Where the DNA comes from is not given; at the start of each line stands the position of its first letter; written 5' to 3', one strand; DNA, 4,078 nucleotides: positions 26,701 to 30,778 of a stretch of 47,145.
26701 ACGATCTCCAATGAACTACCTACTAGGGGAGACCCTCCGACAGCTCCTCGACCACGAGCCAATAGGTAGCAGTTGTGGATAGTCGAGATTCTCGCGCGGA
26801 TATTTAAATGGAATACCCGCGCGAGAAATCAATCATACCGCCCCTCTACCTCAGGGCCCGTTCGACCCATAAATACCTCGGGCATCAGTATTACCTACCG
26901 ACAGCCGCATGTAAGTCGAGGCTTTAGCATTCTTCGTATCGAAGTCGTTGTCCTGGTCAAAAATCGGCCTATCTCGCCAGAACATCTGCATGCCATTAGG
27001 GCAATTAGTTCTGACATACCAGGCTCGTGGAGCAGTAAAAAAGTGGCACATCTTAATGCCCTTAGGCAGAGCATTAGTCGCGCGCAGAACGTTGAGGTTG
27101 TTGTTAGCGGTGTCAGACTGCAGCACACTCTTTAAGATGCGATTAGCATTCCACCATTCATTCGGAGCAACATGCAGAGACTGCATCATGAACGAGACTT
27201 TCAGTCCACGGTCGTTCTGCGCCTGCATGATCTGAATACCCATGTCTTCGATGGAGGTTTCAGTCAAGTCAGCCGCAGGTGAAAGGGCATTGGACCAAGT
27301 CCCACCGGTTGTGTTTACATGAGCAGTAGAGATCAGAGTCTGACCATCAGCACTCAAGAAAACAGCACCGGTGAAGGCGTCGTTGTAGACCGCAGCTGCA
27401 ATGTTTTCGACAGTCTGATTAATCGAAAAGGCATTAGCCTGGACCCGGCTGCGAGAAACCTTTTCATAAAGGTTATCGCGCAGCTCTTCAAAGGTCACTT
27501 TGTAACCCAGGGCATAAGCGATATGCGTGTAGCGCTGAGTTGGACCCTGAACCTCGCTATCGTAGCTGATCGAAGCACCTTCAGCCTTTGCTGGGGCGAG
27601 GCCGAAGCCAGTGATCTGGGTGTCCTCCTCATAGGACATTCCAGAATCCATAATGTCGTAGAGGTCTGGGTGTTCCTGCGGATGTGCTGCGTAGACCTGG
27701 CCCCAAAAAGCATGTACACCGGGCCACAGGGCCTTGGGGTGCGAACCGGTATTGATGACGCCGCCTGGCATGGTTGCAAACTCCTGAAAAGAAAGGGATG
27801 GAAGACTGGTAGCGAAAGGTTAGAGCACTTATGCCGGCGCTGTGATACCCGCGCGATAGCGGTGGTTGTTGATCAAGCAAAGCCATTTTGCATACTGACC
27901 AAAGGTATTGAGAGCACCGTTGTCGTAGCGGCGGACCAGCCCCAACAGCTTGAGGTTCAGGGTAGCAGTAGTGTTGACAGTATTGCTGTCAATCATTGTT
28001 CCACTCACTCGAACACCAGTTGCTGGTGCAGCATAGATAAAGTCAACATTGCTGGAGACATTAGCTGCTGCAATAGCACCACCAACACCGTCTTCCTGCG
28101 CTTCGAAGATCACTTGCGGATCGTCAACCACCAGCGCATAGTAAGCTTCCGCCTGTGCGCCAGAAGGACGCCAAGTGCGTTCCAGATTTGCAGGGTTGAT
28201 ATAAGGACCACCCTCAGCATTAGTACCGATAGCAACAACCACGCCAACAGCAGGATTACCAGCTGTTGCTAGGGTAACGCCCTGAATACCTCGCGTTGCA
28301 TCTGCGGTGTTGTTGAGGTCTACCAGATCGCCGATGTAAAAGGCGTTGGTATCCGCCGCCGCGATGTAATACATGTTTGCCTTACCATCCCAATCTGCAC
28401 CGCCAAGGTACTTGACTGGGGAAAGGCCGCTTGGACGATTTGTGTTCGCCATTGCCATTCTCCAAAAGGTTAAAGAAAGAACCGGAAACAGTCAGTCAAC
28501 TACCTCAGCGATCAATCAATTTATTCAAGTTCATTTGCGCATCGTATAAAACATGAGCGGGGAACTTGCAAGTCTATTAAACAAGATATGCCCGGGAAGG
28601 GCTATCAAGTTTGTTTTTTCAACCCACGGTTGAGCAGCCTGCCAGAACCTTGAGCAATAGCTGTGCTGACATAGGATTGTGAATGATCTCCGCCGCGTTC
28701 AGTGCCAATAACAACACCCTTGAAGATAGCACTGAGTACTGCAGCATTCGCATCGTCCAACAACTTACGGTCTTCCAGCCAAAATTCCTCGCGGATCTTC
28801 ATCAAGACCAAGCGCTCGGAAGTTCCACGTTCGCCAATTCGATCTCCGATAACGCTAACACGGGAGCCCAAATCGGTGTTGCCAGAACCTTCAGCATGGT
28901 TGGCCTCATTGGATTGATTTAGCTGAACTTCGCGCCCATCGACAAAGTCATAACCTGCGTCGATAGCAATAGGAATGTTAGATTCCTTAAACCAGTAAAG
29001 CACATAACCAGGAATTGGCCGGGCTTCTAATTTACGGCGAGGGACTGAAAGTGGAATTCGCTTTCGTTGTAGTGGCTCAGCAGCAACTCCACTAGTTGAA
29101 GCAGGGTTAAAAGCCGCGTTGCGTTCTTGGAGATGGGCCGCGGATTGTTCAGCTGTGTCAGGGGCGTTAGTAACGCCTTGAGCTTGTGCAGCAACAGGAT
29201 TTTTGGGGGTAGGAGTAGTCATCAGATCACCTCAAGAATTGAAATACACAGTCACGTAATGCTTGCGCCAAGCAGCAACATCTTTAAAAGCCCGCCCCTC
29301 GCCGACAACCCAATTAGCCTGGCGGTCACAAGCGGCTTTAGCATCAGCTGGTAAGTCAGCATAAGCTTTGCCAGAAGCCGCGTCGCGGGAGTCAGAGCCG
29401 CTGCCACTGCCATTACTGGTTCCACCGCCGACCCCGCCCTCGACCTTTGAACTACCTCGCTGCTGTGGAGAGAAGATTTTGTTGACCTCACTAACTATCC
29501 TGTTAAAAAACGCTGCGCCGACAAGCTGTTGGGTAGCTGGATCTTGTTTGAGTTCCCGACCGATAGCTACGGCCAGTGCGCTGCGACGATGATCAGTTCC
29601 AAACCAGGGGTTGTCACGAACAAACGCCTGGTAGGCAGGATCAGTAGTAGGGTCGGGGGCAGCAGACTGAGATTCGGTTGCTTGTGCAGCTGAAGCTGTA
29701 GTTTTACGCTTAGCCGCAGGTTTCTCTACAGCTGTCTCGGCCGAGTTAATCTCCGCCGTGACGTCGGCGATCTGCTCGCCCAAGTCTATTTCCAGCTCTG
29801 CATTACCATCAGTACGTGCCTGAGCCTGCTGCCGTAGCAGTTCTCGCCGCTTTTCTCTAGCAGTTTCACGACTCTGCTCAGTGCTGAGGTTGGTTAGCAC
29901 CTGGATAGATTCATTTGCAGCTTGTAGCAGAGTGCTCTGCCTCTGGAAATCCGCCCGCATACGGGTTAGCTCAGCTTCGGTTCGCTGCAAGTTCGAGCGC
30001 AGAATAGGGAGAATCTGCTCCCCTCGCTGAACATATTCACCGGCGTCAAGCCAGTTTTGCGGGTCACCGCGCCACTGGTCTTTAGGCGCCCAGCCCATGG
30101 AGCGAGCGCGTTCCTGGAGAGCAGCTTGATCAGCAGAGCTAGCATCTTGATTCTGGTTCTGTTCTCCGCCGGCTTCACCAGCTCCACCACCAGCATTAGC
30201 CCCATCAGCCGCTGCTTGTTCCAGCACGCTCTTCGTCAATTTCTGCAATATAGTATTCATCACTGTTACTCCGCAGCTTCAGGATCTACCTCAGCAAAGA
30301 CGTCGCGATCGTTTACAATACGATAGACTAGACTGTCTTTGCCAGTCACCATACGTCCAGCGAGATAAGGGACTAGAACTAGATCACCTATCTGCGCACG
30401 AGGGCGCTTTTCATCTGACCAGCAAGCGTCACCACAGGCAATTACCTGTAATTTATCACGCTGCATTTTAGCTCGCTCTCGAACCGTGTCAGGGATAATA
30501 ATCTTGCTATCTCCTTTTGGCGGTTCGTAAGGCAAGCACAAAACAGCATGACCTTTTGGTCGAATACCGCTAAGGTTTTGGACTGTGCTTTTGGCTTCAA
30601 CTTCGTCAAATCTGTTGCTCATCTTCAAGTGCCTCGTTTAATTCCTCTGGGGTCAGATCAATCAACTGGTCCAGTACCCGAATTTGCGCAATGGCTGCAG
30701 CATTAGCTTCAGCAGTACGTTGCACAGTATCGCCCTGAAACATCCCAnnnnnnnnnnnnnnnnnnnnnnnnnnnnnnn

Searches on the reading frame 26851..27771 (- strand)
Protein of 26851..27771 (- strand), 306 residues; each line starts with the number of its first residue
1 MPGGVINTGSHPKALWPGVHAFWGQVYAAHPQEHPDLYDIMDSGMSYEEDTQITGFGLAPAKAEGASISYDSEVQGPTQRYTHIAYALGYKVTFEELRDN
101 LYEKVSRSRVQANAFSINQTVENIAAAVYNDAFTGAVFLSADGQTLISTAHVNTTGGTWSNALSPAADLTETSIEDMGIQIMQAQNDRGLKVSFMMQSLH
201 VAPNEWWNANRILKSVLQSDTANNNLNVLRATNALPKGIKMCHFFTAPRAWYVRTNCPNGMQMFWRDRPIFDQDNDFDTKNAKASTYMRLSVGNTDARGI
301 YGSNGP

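Call 12: search_protein_families(library=phrogs, proteins=[window:26851-27771:-], max_evalue=0.001)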
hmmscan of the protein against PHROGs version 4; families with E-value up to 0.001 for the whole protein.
window:26851-27771:- (306 aa): 0 families

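Call 77: search_protein_families(library=pfam, proteins=[window:26851-27771:-], max_evalue=0.01)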
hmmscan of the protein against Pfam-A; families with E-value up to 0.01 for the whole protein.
window:26851-27771:- (306 aa): 2 families
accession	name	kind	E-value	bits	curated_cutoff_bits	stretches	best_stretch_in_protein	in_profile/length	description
PF25209.1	Phage_capsid_4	-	3.2e-06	28.1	27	1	53-301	48-260/262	Phage capsid protein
PF10124.15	Mu-like_gpT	-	0.0045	16.8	20.1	0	153-226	204-277/289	Mu-like prophage major head subunit gpT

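Call 78: search_dna_similar(query=window:26851-27771:-, collection=phages, mode=protein, max_rows=10, max_evalue=0.001)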
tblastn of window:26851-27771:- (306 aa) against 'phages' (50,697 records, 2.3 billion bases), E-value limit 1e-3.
Records with a match: 22; places in all: 22; records where one place covers at least 80% of the query: 20.
Best place of each record, by identity: <60% 22.
By first word of the organism name: Caudoviricetes 7; Caulobacter 4; Planktothrix 2; Roseobacter 2; Pelagibacter 2; Alcaligenes 1; Synechococcus 1; Phage 1; phage 1; Bacillus 1.
By host as written in the record: - 7; Caulobacter vibrioides CB15 3; Roseobacter sp. FZCC0083 2; Candidatus Pelagibacter sp. HTCC1062 2; Alcaligenes faecalis 10106 1; Synechococcus sp. 1; Planktothricoides raciborskii 1; Gammaproteobacteria 1; and 4 more.
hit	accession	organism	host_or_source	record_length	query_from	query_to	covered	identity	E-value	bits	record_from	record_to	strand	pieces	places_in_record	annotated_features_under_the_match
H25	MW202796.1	Caudoviricetes sp.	Manatee Spring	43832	4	306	99%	55.1%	4e-98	321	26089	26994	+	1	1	major capsid protein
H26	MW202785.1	Caudoviricetes sp.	Manatee Spring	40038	4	305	99%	54.3%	2e-102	334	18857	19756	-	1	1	major capsid protein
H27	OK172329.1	Alcaligenes phage vB_Af_QDWS535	Alcaligenes faecalis 10106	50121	1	305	100%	45.2%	2e-77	262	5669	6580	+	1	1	hypothetical protein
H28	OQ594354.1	Synechococcus phage MinM2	Synechococcus sp.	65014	6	305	98%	38.7%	4e-60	212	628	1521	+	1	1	hypothetical protein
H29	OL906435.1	Planktothrix phage Pag-Yong1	Planktothrix agardhii FACHB-1261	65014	6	305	98%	38.7%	4e-60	212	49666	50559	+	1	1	major capsid protein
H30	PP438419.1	Planktothrix phage Pra-JY27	Planktothricoides raciborskii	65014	6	305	98%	38.7%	4e-60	212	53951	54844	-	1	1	hypothetical protein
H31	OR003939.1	Phage DSL-LC04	Gammaproteobacteria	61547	13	305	96%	38.6%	3e-58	207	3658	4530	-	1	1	major capsid protein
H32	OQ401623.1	Roseobacter phage CRP-901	Roseobacter sp. FZCC0083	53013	6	305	98%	36.0%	9e-50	182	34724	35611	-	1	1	putative head protein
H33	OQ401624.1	Roseobacter phage CRP-902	Roseobacter sp. FZCC0083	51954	6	305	98%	35.3%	6e-49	180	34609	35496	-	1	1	major head subunit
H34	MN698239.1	Pelagibacter phage HTVC023P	Candidatus Pelagibacter sp. HTCC1062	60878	13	302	95%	34.5%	1e-48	179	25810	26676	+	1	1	capsid protein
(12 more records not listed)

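Call 84: find_homologous_proteins(query=window:26851-27771:-, max_evalue=1e-40)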
Query window:26851-27771:- (306 aa): 6262 proteins with E <= 1e-40 among 6891 candidates; the best 120 are listed.
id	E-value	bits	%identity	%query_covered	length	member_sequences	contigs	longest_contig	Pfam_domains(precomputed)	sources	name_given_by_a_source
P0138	5.2e-208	708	100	100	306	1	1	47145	PF25209.3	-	-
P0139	2.1e-186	637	89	100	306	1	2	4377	PF25209.3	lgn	-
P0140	6.8e-186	635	89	100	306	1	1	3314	PF25209.3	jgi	jgi:hypothetical protein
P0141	1.8e-185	634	88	100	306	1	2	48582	PF25209.3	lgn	-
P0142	3.6e-185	633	89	100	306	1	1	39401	PF25209.3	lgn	-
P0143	7.9e-185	631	88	100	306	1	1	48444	PF25209.3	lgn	-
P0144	1.0e-184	631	88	100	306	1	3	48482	PF25209.3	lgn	-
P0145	2.5e-184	630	87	100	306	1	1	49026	PF25209.3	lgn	-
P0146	2.6e-184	630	88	100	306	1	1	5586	-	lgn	-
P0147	3.2e-184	629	88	100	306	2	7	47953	PF25209.3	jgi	jgi:hypothetical protein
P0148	3.7e-184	629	87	100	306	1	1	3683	PF25209.3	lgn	-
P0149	4.6e-184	629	88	100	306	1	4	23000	PF25209.3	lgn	-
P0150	6.5e-184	628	86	100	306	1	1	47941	PF25209.3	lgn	-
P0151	1.2e-183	628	88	100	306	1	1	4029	PF25209.3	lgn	-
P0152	2.0e-183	627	88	100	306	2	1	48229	PF25209.3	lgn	-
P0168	3.7e-172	590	82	100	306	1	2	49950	-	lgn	-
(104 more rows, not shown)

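Call 85: find_encoding_contigs(protein=P0168, flank=10000, max_places=1)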
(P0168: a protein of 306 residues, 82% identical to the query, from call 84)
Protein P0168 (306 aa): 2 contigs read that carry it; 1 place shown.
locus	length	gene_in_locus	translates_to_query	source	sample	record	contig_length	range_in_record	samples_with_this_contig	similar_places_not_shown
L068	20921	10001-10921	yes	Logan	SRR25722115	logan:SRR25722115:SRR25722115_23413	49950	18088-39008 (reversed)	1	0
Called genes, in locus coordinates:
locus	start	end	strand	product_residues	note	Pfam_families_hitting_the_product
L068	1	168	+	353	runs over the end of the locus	-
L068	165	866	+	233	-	-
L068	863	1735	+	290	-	-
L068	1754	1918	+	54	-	-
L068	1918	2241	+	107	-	PF23148:Gp77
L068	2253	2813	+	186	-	-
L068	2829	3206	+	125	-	-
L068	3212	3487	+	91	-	-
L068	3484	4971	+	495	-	-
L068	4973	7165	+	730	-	-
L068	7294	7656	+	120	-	-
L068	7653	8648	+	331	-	-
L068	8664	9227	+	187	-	-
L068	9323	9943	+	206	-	-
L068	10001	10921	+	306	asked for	-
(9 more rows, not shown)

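Call 86: find_encoding_contigs(protein=P0144, flank=10000, max_places=1)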
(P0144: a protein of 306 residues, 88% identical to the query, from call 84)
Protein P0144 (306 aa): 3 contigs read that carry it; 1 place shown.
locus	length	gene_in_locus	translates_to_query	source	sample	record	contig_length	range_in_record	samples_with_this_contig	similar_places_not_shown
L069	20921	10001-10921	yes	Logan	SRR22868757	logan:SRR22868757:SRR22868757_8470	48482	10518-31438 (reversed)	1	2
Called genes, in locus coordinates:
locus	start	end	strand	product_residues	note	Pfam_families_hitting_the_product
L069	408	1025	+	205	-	-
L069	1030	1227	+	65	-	-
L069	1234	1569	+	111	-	PF23148:Gp77 (weak)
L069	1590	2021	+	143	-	-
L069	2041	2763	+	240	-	-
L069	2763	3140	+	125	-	-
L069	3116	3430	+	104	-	-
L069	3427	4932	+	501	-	-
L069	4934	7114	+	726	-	-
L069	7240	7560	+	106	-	PF00166:Cpn10 (weak)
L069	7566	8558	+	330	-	-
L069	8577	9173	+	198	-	-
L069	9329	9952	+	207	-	-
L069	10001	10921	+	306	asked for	PF25209:Phage_capsid_4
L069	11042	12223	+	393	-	-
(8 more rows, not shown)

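Call 87: find_encoding_contigs(protein=P0141, flank=10000, max_places=1)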
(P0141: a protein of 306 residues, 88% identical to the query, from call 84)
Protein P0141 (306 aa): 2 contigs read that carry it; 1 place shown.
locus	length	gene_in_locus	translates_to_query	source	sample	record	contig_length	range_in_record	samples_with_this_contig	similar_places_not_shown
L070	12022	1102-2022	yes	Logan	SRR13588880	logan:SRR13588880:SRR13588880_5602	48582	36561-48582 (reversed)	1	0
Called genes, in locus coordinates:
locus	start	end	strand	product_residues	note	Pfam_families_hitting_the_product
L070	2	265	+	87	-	?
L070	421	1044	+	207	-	-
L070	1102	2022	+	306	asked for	PF25209:Phage_capsid_4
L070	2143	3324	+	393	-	PF22842:Pel9A-like_beta_helix (faint)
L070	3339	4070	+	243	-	-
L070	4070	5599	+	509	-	PF11134:Phage_stabilise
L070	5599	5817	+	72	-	-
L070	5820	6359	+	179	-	-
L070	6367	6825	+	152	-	PF00583:Acetyltransf_1, PF13508:Acetyltransf_7 (weak)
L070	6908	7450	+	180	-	-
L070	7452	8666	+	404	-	-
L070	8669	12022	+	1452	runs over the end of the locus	-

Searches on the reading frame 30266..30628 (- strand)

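Call 77: search_protein_families(library=pfam, proteins=[window:30266-30628:-], max_evalue=0.01)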
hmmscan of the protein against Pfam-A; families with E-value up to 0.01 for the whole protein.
window:30266-30628:- (120 aa): 1 family
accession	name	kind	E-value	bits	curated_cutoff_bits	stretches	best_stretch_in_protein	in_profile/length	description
PF00166.26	Cpn10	-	0.00074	19.9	21.1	1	23-113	3-92/93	Chaperonin 10 Kd subunit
